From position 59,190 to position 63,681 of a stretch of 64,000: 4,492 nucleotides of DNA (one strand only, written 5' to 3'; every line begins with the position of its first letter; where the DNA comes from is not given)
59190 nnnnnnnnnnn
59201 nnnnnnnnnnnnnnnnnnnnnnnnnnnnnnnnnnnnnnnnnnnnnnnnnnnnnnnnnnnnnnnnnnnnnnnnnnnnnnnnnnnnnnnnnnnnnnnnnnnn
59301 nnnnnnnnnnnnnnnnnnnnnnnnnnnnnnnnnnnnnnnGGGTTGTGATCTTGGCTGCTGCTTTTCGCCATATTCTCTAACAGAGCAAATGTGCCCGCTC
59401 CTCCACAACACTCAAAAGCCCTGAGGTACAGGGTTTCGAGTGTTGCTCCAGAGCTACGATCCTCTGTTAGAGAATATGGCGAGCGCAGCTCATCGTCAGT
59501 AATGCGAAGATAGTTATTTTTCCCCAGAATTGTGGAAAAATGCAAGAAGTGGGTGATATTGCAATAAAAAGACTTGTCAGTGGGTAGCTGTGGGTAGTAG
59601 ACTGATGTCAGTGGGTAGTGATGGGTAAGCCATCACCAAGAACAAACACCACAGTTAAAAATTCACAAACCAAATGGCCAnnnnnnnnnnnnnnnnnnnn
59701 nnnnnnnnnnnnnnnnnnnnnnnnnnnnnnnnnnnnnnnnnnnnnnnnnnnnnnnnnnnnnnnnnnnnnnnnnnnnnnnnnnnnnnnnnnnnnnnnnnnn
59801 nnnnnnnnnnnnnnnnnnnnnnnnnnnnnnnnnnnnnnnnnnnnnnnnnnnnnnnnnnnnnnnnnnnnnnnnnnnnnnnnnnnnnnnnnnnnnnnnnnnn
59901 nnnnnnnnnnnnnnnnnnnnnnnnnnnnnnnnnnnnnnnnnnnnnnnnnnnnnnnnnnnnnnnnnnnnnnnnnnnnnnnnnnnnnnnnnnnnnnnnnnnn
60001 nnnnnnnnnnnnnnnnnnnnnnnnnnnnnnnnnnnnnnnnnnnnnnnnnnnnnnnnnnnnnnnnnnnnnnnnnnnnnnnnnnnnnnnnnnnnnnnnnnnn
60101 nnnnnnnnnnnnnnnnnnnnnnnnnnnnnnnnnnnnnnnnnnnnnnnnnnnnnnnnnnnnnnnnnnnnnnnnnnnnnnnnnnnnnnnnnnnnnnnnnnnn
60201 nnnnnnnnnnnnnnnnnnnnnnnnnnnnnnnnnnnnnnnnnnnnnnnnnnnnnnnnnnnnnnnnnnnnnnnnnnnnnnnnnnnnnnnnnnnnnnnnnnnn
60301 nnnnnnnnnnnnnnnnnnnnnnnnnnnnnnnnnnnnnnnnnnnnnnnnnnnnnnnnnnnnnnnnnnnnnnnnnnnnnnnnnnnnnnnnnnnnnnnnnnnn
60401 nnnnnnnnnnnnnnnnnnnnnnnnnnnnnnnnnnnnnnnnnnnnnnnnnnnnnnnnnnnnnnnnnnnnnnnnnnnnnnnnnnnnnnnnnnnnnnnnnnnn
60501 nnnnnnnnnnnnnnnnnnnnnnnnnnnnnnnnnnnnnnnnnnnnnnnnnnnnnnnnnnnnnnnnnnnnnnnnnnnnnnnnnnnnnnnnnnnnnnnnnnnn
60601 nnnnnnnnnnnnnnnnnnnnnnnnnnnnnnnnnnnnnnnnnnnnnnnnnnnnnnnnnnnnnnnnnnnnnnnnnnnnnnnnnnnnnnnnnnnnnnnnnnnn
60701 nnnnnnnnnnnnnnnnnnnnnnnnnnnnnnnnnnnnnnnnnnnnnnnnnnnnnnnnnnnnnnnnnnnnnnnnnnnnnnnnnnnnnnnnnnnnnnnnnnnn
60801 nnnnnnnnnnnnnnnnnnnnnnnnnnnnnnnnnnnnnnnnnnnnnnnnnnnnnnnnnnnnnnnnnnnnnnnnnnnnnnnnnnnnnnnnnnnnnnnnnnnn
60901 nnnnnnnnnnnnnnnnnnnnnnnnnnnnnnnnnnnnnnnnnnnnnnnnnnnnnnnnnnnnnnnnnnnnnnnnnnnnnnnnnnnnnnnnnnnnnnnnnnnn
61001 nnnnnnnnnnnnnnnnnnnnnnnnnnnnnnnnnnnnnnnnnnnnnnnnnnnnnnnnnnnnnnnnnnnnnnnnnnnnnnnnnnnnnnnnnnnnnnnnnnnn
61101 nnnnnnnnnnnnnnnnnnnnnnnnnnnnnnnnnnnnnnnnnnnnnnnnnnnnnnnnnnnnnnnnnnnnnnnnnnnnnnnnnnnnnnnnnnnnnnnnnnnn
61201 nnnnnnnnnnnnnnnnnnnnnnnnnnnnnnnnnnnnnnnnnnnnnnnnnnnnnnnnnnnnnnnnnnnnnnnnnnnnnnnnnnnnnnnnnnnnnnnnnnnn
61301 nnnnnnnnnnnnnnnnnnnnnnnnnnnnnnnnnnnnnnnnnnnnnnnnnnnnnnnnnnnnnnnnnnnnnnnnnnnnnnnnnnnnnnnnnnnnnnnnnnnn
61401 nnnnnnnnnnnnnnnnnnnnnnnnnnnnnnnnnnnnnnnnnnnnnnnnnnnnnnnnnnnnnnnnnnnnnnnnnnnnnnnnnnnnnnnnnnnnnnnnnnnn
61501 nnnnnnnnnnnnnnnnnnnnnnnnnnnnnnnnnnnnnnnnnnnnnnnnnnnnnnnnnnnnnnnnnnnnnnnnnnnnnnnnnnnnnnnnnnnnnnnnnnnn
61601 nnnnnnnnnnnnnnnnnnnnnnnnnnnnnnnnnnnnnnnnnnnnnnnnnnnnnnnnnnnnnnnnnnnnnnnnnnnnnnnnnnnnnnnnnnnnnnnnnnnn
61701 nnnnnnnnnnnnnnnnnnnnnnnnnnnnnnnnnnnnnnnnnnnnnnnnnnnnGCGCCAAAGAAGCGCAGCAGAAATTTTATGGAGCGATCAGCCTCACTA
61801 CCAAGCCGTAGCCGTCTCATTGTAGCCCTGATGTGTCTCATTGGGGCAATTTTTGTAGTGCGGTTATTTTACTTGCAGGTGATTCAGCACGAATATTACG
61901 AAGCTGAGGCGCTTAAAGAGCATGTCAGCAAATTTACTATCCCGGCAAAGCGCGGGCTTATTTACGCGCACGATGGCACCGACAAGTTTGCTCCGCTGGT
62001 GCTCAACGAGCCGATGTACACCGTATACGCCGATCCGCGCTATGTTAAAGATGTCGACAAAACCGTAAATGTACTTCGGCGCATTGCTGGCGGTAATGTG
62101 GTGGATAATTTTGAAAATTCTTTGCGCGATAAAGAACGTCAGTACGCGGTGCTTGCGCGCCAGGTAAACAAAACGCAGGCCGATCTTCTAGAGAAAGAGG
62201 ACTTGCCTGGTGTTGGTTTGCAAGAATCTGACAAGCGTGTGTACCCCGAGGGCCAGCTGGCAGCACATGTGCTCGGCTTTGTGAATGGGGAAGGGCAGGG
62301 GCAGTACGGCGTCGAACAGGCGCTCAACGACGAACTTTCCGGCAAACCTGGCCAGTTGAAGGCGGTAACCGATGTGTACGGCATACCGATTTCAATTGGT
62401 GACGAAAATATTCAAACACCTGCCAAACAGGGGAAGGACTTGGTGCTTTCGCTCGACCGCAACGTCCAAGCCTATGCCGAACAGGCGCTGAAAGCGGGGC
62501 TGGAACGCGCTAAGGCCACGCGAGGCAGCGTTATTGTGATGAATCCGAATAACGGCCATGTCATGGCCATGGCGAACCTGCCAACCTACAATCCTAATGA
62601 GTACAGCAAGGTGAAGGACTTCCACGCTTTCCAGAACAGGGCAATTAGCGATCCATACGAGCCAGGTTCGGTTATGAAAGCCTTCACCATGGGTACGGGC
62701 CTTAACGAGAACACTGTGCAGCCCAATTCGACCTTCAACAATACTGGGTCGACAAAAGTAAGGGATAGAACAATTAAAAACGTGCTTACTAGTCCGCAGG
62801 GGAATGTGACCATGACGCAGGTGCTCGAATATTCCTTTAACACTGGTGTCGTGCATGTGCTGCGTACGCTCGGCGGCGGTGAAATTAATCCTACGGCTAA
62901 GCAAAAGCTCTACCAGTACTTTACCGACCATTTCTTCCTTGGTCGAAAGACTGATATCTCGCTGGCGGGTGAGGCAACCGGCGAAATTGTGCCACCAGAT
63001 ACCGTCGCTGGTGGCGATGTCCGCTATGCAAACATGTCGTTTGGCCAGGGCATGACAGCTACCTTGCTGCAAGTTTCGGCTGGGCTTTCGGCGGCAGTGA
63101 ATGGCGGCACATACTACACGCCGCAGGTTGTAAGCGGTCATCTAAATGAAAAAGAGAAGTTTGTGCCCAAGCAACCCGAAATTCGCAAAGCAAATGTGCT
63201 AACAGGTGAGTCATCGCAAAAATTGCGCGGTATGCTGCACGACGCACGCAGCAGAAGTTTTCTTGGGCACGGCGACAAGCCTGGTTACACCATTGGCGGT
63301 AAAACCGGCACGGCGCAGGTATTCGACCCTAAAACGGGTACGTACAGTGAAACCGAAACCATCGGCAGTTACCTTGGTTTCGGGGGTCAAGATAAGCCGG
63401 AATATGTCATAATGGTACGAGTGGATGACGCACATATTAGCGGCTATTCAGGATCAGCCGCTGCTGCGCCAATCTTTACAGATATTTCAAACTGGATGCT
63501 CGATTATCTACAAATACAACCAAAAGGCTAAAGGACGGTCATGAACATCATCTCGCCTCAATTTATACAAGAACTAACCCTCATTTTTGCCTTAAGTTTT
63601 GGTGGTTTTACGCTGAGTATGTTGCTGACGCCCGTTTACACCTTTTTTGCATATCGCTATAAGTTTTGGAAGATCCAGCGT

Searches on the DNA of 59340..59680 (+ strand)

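Call 74: build_rna_model(alignment_id=A4)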
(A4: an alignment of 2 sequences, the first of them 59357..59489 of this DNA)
Model R1 built from alignment A4 (2 sequences, 135 columns); structure: RNAalifold consensus.
model positions 135; base pairs 51; branch points 0; effective number of sequences 0.64; information 0.59 bits per position. Calibrated on 0.2 Mb of random sequence (short: E-values are rough).
structure used (alignment columns):
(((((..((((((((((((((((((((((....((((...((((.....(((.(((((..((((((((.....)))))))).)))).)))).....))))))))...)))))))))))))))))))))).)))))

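Call 75: search_with_rna_model(model_id=R1, sources=[window, L030, L014, L015, L017, L026, L027, L029], max_evalue=10)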
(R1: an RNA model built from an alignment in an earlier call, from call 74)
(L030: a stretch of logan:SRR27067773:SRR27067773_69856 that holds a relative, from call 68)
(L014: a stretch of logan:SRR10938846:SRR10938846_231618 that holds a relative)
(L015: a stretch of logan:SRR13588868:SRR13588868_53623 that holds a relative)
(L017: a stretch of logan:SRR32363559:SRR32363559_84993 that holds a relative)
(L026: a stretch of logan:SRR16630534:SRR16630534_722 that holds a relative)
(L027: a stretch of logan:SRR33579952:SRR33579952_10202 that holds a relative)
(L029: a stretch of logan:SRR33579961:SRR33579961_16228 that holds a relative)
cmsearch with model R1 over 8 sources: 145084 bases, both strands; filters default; matches with E-value up to 10: 6.
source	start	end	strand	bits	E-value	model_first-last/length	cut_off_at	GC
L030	15027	15161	+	158.7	5.4e-36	1-135/135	no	0.49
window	59357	59489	+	153.1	1.2e-34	1-135/135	no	0.52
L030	6495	6627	+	153.1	1.2e-34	1-135/135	no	0.52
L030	15027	15161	-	69.8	2.4e-14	1-135/135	no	0.49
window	59357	59489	-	59.8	6.3e-12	1-135/135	no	0.52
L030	6495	6627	-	59.8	6.3e-12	1-135/135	no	0.52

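Call 87: search_rna_families(source=window, start=59340, end=59680, threshold=evalue, max_evalue=10)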
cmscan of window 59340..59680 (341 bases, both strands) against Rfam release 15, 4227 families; matches with E-value up to 10: 5.
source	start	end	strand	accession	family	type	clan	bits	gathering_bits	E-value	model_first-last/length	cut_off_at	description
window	59513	59543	+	RF02260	MAT2A_A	Cis-reg;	-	15.6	40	1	1-65/65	no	MAT2A 3'UTR stem loop A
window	59516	59575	-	RF02677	NsiR4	Gene; sRNA;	-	14.2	40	1.1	1-65/65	no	Nitrogen stress-induced RNA 4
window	59580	59668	+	RF03830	mir-1003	Gene; miRNA;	-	13.4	90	6.8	1-56/56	no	mir-1003 microRNA precursor family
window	59387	59434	+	RF01173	snoU105B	Gene; snRNA; snoRNA; CD-box;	CL00075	12.5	49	9.3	1-80/80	no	Small nucleolar RNA U105B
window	59593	59644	+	RF02979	freshwater-1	Gene; sRNA;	-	12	72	7.9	1-62/62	no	freshwater-1 RNA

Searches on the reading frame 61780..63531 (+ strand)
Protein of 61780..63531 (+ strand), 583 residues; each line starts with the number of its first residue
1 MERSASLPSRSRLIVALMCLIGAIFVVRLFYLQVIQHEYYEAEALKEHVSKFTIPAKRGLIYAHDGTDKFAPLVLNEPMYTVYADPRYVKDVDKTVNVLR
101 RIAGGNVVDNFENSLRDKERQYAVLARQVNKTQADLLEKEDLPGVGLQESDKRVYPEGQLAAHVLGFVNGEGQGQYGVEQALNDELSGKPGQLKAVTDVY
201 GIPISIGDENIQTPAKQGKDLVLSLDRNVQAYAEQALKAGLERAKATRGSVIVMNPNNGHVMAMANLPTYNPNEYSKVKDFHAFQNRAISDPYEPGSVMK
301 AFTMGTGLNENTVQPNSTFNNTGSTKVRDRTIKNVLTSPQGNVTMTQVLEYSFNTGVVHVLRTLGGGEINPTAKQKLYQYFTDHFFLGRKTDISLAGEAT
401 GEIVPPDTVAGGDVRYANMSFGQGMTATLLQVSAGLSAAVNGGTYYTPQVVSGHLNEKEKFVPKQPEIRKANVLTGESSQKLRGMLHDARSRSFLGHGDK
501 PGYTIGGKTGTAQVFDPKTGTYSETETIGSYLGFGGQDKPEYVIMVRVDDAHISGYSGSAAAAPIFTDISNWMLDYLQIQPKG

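Call 68: find_encoding_contigs(protein=window:61780-63531:+, flank=10000, max_places=4)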
Protein window:61780-63531:+ (583 aa): 1 contig read that carries it; 1 place shown.
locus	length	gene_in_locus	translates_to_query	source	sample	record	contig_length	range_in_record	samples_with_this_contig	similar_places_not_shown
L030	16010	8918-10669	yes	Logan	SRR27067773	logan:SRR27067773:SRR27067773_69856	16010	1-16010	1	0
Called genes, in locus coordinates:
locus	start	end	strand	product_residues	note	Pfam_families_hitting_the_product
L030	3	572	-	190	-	?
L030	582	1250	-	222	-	PF20582:UPF0758_N, PF04002:RadC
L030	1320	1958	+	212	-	PF00753:Lactamase_B, PF13483:Lactamase_B_3, PF12706:Lactamase_B_2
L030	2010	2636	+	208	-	-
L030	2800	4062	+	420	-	PF00232:Glyco_hydro_1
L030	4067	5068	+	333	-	PF01933:CofD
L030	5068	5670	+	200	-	-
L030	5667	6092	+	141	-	PF00483:NTP_transferase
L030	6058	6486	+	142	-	PF00483:NTP_transferase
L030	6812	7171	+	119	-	PF02381:MraZ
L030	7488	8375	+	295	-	PF01209:Ubie_methyltran (faint), PF01795:Methyltransf_5, PF13847:Methyltransf_31 (faint)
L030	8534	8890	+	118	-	-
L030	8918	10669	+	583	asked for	PF03717:PBP_dimer, PF21922:PBP_dimer_2 (faint), PF00905:Transpeptidase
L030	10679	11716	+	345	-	PF00953:Glycos_transf_4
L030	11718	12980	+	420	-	PF01098:FTSW_RODA_SPOVE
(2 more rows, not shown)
